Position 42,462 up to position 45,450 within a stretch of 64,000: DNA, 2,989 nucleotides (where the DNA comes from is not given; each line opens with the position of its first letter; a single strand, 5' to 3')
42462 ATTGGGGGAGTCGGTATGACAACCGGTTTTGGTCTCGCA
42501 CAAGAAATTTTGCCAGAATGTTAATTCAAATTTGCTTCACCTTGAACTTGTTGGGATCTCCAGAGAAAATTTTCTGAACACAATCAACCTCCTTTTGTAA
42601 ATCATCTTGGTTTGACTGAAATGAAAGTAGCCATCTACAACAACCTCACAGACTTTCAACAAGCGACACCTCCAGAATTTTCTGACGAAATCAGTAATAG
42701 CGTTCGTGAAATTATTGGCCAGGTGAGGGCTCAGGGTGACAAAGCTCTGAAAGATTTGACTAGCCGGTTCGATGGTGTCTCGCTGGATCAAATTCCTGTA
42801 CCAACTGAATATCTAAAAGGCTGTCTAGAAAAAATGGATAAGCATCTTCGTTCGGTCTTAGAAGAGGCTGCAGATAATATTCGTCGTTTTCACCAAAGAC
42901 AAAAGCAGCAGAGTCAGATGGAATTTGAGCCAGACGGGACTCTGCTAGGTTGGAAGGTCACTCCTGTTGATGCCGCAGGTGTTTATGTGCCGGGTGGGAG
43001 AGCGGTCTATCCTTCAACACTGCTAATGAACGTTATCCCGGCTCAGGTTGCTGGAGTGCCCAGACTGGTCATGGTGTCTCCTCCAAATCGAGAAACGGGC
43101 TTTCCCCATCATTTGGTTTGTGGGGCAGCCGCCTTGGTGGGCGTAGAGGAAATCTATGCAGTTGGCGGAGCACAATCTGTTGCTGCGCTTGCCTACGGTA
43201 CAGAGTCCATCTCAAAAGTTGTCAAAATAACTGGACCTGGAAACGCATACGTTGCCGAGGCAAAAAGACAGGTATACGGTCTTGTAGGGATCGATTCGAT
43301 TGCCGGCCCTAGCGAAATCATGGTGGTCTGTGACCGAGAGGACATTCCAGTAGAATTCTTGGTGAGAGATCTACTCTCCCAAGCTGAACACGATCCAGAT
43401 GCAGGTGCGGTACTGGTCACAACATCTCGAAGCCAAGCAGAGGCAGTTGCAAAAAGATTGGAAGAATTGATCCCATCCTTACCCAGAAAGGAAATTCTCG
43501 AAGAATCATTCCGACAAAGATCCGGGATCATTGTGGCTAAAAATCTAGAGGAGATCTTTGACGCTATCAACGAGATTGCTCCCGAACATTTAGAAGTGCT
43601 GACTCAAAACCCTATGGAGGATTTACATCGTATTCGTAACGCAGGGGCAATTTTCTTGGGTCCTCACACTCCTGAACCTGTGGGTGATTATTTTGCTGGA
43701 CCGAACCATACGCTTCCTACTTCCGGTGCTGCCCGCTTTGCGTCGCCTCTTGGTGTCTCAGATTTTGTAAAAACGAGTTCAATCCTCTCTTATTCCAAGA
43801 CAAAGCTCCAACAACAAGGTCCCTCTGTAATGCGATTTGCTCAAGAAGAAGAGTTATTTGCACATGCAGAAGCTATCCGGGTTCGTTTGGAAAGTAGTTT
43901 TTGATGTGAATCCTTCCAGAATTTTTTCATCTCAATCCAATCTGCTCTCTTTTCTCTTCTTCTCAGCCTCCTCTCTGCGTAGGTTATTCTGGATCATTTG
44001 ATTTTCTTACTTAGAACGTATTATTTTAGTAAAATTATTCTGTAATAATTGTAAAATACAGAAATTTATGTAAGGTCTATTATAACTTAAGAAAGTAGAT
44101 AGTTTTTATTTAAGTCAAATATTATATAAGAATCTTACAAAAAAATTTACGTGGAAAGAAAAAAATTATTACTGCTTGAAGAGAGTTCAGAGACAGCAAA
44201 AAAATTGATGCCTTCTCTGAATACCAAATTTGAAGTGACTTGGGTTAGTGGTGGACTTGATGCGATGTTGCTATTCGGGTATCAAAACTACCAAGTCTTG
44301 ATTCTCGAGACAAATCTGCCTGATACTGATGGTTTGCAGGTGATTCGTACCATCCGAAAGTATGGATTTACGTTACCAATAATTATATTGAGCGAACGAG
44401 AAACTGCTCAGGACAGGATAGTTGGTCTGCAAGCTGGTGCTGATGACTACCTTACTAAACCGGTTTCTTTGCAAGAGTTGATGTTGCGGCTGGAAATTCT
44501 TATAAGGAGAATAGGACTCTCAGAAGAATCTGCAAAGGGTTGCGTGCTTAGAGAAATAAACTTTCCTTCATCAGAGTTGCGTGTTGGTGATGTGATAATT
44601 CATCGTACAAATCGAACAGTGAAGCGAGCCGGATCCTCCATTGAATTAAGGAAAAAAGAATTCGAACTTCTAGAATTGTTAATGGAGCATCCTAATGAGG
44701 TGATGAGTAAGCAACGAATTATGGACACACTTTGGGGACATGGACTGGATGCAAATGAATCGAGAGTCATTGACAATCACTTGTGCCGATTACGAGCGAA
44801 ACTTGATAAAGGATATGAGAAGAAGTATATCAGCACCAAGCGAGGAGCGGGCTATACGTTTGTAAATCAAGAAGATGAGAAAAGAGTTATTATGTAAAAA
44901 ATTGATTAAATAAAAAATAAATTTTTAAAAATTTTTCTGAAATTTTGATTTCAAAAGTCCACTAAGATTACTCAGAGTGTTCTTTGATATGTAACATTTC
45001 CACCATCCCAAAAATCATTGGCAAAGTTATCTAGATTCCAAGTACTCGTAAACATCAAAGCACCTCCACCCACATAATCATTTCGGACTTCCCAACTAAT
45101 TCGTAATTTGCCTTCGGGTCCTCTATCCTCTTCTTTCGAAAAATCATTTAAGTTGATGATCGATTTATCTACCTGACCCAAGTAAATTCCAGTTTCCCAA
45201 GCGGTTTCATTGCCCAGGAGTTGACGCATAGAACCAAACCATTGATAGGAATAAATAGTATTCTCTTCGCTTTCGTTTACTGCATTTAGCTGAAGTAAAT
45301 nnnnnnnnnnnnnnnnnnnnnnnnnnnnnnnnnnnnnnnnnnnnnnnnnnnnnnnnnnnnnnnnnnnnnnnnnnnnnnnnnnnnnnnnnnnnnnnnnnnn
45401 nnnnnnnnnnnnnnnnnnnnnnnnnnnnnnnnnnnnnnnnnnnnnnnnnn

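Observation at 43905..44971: Orphan OmpR-type response regulator with triple Asp-to-Glu receiver substitutions on an AT-rich 1-kb island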

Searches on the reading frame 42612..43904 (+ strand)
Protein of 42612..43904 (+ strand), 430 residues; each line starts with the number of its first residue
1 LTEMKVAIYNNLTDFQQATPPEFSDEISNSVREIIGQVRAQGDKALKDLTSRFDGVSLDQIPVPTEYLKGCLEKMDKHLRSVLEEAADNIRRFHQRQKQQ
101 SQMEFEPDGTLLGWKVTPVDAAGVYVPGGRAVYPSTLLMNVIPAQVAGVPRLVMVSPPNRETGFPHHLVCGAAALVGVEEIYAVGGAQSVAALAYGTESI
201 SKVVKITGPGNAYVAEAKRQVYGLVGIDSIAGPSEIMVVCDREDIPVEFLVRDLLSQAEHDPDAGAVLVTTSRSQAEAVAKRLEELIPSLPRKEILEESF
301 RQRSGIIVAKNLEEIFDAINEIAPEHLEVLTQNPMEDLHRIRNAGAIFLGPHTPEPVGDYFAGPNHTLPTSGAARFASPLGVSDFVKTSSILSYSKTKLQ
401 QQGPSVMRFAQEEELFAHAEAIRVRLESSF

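Call 38: search_protein_families(library=pfam, proteins=[window:42612-43904:+], max_evalue=1)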
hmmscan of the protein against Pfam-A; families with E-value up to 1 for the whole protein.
window:42612-43904:+ (430 aa): 1 family
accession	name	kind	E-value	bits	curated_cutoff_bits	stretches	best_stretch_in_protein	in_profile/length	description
PF00815.25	Histidinol_dh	-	3.5e-161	537.2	27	1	23-426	7-411/411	Histidinol dehydrogenase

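Call 57: find_homologous_proteins(query=window:42612-43904:+, max_evalue=1e-30)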
Query window:42612-43904:+ (430 aa): 8000 proteins with E <= 1e-30 among 8000 candidates; the best 120 are listed.
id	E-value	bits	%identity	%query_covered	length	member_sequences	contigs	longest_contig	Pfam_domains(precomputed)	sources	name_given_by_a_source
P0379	1.2e-265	899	95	99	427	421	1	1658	PF00815.26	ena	-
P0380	8.5e-252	853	89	100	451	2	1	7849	PF00815.26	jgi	jgi:histidinol dehydrogenase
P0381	1.7e-221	753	79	99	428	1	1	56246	PF00815.26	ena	-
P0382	4.9e-219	745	77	99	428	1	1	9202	PF00815.26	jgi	jgi:histidinol dehydrogenase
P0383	1.0e-202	692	62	99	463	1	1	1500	PF00815.26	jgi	-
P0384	1.9e-198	678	71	99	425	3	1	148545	PF00815.26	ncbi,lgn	-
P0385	1.4e-194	665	69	99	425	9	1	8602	PF00815.26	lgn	-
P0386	9.6e-194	662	70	99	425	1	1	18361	PF00815.26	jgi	jgi:histidinol dehydrogenase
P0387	9.9e-194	662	70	99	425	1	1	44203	PF00815.26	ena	-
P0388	1.3e-193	662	70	99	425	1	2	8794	PF00815.26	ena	-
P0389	1.4e-193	662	70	99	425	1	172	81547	PF00815.26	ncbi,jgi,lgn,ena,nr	ncbi:MAG: histidinol dehydrogenase [SAR324 cluster bacterium]|jgi:histidinol dehydrogenase|nr:histid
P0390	1.8e-193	661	70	99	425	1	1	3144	PF00815.26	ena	-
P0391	1.8e-193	661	70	99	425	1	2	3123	PF00815.26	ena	-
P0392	4.7e-193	660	69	99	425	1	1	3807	PF00815.26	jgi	-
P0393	4.7e-193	660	69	99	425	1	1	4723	PF00815.26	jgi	jgi:histidinol dehydrogenase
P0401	5.4e-192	656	81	83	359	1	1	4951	PF00815.26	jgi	jgi:histidinol dehydrogenase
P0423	1.3e-190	652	67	99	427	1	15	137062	PF00815.26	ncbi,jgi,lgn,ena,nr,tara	ncbi:MAG: histidinol dehydrogenase [SAR324 cluster bacterium]|jgi:histidinol dehydrogenase|nr:histid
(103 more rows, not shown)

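Call 58: find_encoding_contigs(protein=P0381, flank=6000, max_places=1)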
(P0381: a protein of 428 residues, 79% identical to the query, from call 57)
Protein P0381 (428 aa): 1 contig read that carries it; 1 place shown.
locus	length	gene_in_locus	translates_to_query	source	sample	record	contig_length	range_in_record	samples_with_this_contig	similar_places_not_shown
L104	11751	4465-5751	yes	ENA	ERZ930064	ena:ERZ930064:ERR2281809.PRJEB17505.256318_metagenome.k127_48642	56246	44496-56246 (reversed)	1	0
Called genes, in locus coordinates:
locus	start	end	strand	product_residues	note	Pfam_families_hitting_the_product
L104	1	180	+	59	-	?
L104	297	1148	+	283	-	PF00582:Usp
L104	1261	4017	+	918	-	PF00512:HisKA, PF02518:HATPase_c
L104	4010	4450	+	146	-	PF00072:Response_reg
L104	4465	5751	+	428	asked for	PF00815:Histidinol_dh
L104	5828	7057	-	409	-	-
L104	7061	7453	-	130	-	PF01124:MAPEG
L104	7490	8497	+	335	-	PF03747:ADP_ribosyl_GH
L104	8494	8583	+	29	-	-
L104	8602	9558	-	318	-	PF02899:Phage_int_SAM_1, PF00589:Phage_integrase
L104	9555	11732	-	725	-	PF00753:Lactamase_B, PF23023:Anti-Pycsar_Apyc1 (weak), PF12706:Lactamase_B_2 (weak), PF00027:cNMP_binding (faint)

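Call 59: find_encoding_contigs(protein=P0384, flank=6000, max_places=1)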
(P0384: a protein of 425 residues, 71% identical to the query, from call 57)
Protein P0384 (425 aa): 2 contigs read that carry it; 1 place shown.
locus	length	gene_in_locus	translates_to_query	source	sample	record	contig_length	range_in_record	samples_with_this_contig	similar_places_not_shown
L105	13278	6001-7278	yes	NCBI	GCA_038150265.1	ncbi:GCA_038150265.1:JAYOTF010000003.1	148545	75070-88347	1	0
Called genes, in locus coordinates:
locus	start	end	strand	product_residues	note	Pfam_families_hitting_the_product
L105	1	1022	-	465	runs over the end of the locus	PF00224:PK, PF02887:PK_C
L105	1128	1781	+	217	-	PF01330:RuvA_N, PF14520:HHH_5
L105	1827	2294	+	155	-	PF00436:SSB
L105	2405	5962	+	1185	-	PF02463:SMC_N, PF13175:AAA_15, PF13304:AAA_21 (weak), PF13476:AAA_23, PF13555:AAA_29 (weak), PF06470:SMC_hinge (weak)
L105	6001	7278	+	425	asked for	PF00815:Histidinol_dh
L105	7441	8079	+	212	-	-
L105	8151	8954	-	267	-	-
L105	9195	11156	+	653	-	PF00501:AMP-binding, PF23562:AMP-binding_C_3 (weak)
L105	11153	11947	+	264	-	PF00005:ABC_tran, PF12399:BCA_ABC_TP_C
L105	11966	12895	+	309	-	PF02653:BPD_transp_2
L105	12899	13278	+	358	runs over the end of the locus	PF02653:BPD_transp_2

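Call 60: find_encoding_contigs(protein=P0423, flank=6000, max_places=1)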
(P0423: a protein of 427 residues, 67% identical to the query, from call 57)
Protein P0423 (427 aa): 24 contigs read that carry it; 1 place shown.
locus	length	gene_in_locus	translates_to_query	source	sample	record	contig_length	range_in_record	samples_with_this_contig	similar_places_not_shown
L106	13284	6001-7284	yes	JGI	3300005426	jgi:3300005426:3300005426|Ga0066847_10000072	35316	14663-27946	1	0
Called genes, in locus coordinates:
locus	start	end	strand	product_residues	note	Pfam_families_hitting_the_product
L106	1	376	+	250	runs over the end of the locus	PF20772:TACO1_YebC_N, PF01709:Transcrip_reg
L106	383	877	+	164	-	PF02075:RuvC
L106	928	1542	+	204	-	PF01330:RuvA_N, PF14520:HHH_5, PF07499:RuvA_C (weak)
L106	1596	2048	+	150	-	PF00436:SSB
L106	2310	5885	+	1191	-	PF02463:SMC_N, PF13175:AAA_15, PF13304:AAA_21 (weak), PF13476:AAA_23 (weak), PF13555:AAA_29 (weak), PF02463:SMC_N, PF06470:SMC_hinge (faint)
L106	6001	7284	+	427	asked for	PF00815:Histidinol_dh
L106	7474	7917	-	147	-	PF02325:CCB3_YggT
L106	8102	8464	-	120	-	PF01521:Fe-S_biosyn (weak)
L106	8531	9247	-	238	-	PF00462:Glutaredoxin, PF00581:Rhodanese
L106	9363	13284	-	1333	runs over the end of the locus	PF00270:DEAD, PF13401:AAA_22 (weak), PF00271:Helicase_C, PF04408:WHD_HA2 (weak), PF21010:HA2_C, PF07717:OB_NTP_bind, PF11898:DUF3418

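Call 61: find_encoding_contigs(protein=P0382, flank=8000, max_places=2)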
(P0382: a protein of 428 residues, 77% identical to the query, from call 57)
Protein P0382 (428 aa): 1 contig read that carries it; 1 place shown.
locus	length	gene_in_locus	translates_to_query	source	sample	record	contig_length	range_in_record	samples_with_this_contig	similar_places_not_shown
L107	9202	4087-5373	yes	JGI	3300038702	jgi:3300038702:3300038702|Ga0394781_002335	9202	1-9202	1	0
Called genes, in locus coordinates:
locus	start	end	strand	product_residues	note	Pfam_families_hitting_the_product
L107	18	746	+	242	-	PF00582:Usp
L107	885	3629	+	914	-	PF00512:HisKA, PF02518:HATPase_c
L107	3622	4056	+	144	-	PF00072:Response_reg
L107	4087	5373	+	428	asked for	PF00815:Histidinol_dh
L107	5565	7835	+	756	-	-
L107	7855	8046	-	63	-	-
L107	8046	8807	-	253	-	PF03781:FGE-sulfatase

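Call 68: find_encoding_contigs(protein=P0401, flank=5000, max_places=2)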
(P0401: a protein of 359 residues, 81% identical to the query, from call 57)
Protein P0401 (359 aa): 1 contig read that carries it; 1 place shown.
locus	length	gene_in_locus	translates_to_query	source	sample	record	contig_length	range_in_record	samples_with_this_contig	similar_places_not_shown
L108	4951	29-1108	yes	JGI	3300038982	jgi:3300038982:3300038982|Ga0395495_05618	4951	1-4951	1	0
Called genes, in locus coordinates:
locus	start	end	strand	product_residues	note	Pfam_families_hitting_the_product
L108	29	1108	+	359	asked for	PF00815:Histidinol_dh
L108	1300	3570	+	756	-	-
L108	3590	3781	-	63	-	-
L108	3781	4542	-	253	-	PF03781:FGE-sulfatase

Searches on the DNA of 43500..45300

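Call 19: search_rna_families(source=window, start=43500, end=45300, threshold=evalue, max_evalue=1)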
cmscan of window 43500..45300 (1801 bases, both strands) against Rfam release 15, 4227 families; matches with E-value up to 1: 0.
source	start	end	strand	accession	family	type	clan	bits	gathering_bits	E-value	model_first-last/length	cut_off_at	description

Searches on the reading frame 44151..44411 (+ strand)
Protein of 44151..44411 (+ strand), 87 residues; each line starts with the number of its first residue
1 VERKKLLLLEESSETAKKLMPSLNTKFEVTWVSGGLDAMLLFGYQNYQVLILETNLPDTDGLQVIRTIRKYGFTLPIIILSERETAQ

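Call 20: find_related_loci(query=window:44151-44411:+, collection=metagenome_contigs, flank=4000)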
Query seq(87 aa) (87 aa) in metagenome_contigs; peptide patterns used: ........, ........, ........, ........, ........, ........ (x = any residue, [..] = any of these).
600 stretches matched a pattern (row limit reached: there are more); 9 encode a relative of the query (tblastn E <= 1e-3); 9 distinct loci.
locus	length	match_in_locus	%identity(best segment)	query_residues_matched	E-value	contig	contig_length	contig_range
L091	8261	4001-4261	99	1-87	1e-55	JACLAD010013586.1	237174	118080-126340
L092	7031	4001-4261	95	1-87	3e-54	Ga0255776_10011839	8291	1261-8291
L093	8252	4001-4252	93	4-87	8e-52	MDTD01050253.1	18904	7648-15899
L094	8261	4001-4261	90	1-87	1e-51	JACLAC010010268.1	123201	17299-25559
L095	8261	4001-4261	87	1-87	1e-50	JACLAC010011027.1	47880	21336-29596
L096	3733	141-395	89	3-87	6e-51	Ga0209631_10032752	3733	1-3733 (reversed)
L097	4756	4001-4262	89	1-87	1e-45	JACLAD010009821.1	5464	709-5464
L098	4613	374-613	31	5-83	1e-8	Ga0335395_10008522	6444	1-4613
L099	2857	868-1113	26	1-81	3e-7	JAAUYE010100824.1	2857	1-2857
